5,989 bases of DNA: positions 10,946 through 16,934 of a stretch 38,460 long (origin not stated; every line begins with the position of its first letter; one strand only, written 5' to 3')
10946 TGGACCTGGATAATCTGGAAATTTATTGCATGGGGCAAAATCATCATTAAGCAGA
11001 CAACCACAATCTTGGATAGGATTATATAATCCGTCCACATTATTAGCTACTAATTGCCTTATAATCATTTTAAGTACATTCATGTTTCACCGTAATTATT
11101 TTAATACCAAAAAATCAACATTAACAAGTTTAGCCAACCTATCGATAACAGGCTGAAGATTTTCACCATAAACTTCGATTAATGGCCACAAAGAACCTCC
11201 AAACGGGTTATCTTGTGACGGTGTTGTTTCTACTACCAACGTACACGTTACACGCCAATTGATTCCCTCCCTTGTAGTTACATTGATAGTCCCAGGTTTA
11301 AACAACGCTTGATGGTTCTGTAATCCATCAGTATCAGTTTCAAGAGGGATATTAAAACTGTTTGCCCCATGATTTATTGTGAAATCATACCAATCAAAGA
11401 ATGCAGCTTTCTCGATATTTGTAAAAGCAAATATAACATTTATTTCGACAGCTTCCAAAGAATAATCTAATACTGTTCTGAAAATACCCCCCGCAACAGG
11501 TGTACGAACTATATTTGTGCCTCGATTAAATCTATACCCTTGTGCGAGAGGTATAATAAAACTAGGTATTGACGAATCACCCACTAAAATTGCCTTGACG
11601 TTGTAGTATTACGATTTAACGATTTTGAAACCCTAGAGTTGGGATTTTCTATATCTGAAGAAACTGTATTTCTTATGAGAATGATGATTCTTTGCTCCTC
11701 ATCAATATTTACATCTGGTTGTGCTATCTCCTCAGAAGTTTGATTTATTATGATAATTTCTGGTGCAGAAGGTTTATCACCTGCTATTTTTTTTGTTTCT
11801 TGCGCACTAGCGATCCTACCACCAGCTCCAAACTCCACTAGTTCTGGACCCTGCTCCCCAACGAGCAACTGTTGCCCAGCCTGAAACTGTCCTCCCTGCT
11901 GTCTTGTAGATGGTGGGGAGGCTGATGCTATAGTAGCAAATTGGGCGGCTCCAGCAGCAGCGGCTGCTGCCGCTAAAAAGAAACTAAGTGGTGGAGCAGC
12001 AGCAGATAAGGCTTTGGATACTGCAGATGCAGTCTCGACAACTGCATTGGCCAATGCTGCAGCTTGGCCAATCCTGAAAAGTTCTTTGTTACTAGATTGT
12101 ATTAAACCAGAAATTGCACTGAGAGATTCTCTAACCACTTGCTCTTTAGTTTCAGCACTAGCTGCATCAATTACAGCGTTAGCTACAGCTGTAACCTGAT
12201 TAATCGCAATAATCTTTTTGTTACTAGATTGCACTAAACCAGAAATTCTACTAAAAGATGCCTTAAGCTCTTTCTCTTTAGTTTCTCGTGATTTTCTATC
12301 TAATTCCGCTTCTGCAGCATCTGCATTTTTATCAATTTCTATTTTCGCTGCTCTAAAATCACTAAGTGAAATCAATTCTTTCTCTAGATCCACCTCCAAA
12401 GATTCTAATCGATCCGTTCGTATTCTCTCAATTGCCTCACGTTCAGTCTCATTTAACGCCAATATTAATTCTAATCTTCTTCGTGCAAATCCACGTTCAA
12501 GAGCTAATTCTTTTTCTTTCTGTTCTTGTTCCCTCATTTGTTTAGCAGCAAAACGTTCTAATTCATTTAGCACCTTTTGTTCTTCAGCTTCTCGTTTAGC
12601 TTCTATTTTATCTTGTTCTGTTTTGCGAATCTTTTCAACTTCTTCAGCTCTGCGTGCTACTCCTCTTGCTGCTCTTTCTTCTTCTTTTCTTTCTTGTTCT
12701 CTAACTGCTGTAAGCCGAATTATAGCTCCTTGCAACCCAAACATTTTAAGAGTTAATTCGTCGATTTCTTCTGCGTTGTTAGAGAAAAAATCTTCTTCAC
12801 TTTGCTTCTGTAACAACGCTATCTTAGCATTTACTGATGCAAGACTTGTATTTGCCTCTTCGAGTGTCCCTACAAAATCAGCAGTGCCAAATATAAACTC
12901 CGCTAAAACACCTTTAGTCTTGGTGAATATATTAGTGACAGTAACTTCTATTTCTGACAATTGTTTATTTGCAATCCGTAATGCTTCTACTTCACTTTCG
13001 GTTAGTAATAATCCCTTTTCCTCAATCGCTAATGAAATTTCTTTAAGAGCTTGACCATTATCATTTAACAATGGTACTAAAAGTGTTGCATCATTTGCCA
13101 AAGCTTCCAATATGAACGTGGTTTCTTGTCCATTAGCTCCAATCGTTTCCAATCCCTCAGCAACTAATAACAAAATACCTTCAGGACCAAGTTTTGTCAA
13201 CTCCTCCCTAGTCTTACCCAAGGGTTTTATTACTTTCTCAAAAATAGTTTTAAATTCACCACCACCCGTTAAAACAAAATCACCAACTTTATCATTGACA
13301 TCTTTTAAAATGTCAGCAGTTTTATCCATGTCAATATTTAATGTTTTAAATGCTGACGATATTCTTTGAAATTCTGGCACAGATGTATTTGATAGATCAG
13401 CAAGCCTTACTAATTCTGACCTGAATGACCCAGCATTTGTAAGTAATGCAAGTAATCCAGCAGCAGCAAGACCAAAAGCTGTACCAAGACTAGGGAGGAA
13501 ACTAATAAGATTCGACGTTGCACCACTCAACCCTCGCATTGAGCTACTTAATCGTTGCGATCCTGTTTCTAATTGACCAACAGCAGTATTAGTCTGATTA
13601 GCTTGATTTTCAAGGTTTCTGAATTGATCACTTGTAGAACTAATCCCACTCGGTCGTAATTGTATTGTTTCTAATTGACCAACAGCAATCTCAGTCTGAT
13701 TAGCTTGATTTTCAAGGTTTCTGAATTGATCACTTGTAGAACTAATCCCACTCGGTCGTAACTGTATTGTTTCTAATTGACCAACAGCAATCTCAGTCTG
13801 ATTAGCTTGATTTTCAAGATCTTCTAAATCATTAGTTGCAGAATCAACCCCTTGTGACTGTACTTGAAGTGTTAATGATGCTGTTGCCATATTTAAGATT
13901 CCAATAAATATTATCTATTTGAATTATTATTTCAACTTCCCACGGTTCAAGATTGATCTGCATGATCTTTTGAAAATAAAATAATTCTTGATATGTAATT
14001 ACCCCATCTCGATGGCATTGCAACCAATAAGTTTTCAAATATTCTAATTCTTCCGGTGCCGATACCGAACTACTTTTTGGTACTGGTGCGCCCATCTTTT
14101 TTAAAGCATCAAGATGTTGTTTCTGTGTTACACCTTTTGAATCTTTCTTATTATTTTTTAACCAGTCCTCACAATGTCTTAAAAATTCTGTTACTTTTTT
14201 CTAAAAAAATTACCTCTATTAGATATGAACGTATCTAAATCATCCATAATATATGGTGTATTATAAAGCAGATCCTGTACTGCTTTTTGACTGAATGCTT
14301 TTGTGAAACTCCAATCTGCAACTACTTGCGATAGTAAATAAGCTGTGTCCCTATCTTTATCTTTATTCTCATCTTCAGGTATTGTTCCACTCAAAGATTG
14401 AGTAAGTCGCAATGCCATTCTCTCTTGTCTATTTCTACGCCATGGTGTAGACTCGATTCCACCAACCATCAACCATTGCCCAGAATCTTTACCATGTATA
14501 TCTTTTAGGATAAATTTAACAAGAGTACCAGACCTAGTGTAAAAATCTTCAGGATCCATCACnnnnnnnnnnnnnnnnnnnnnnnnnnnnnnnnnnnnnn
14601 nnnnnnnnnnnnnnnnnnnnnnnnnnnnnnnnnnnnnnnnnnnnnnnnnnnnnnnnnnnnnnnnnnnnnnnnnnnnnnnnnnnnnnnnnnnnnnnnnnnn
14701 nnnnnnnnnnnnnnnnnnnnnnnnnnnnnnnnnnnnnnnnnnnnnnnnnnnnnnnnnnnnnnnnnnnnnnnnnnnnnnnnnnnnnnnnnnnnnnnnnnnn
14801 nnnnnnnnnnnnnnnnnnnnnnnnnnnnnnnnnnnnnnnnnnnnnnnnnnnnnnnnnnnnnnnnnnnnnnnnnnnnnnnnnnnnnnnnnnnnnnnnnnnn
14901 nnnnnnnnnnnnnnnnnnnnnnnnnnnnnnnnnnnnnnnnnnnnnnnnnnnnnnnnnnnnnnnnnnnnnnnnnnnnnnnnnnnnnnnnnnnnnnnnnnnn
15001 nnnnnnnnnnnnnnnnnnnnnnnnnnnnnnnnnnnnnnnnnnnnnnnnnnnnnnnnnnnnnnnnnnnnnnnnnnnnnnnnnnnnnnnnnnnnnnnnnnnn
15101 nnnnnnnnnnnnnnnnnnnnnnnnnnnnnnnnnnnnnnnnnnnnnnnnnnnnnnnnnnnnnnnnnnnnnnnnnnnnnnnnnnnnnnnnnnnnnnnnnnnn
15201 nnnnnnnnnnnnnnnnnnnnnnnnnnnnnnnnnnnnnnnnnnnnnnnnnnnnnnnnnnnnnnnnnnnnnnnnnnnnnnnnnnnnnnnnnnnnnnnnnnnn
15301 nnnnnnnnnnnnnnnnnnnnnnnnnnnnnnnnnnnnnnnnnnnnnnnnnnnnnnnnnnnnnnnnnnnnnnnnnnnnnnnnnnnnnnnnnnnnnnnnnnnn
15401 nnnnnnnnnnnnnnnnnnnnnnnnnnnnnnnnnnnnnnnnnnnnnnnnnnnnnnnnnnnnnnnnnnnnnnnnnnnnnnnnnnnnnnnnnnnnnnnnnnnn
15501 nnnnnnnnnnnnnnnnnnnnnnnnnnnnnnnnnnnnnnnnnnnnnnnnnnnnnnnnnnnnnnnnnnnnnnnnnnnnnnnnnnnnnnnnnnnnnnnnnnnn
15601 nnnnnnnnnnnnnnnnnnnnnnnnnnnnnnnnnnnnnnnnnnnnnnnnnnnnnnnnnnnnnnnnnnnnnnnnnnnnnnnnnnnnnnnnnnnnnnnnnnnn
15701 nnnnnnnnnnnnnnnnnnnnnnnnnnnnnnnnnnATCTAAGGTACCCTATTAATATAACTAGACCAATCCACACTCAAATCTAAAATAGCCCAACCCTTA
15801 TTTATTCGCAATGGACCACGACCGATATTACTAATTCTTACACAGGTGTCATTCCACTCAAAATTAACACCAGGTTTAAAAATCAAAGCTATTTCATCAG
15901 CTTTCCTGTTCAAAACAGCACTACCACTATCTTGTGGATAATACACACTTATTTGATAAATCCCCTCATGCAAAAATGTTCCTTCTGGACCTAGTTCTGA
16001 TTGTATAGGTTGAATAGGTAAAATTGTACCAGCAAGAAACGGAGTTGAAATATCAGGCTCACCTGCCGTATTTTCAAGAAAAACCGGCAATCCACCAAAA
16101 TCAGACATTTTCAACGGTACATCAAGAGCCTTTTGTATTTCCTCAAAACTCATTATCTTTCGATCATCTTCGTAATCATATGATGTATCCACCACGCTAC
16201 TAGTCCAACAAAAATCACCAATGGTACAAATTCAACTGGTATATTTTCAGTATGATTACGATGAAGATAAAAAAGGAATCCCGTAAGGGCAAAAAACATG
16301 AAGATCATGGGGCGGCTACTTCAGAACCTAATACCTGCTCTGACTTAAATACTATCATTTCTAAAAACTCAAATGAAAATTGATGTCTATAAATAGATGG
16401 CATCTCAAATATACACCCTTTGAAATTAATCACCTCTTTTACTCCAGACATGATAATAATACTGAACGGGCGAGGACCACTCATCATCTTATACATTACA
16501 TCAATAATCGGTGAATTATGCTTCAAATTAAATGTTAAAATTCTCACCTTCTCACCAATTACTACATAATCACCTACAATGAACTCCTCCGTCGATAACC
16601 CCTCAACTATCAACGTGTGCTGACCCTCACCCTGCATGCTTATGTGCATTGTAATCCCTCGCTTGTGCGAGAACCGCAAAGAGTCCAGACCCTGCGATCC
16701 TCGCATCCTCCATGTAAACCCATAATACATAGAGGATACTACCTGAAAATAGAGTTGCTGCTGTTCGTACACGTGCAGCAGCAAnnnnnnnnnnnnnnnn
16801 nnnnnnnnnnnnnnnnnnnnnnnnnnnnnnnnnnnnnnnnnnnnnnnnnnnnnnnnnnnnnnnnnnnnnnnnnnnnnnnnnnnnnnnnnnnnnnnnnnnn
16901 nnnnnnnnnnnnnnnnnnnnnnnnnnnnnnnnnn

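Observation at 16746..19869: Self-contained autotransporter (type Va secretion) cassette inserted in the head-tail joining module of a small phage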

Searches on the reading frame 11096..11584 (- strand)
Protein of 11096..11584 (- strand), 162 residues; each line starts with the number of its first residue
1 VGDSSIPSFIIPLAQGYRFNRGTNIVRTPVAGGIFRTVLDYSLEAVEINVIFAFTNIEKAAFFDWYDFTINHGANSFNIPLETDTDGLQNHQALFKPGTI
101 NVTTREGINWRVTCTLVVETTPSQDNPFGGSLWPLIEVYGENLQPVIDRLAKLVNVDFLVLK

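Call 9: search_protein_families(library=phrogs, proteins=[window:11096-11584:-], max_evalue=0.01)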
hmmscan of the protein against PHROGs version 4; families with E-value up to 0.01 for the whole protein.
window:11096-11584:- (162 aa): 1 family
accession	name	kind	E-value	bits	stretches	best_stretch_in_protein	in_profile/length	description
phrog_384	-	head and packaging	2.5e-25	90.7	1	2-156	128-280/393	virion structural protein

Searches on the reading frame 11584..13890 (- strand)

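Call 9: search_protein_families(library=phrogs, proteins=[window:11584-13890:-], max_evalue=0.01)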
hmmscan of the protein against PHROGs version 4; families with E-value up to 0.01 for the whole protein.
window:11584-13890:- (768 aa): 7 families
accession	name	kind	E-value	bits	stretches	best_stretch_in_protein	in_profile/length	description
phrog_2854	-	tail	5.3e-42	145.5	1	95-366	40-278/855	tail length tape measure protein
phrog_9483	-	tail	7e-34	118.4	2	104-320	19-227/657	tail length tape measure protein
phrog_1506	-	tail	7.1e-25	88.3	1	13-321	18-239/1269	tail length tape measure protein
phrog_1538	-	tail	2.2e-19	70.7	1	395-760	429-807/811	tail length tape measure protein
phrog_13674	-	tail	4.8e-16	59.5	1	91-551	31-470/764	tail length tape measure protein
phrog_3336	-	tail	4.8e-13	49.6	1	581-737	871-1034/1051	tail length tape measure protein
phrog_8125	-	tail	0.00014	22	1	98-314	35-251/578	tail length tape measure protein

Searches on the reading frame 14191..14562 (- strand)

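Call 9: search_protein_families(library=phrogs, proteins=[window:14191-14562:-], max_evalue=0.01)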
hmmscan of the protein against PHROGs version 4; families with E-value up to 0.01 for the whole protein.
window:14191-14562:- (123 aa): 1 family
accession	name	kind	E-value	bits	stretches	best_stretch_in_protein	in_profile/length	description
phrog_313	-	tail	4.9e-12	47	1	1-122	12-140/258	Tail assembly chaperone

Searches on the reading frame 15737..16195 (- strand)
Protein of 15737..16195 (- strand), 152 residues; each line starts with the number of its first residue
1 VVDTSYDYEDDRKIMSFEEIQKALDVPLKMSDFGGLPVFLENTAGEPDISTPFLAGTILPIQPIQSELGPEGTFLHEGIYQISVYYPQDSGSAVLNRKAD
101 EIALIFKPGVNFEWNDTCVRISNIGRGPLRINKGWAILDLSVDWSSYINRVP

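Call 8: search_protein_families(library=phrogs, proteins=[window:15737-16195:-], max_evalue=0.01)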
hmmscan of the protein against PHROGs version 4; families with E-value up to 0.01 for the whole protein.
window:15737-16195:- (152 aa): 1 family
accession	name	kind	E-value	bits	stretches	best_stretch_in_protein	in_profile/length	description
phrog_179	-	connector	2.8e-19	70.2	1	13-150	14-152/162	tail terminator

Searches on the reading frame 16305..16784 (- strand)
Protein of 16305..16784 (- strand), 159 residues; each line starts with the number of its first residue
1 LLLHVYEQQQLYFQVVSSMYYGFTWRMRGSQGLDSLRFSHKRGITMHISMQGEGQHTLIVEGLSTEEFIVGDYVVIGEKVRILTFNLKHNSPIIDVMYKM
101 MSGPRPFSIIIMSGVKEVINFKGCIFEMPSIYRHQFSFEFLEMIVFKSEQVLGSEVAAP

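Call 8: search_protein_families(library=phrogs, proteins=[window:16305-16784:-], max_evalue=0.01)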
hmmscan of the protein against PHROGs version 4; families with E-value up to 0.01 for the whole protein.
window:16305-16784:- (159 aa): 0 families
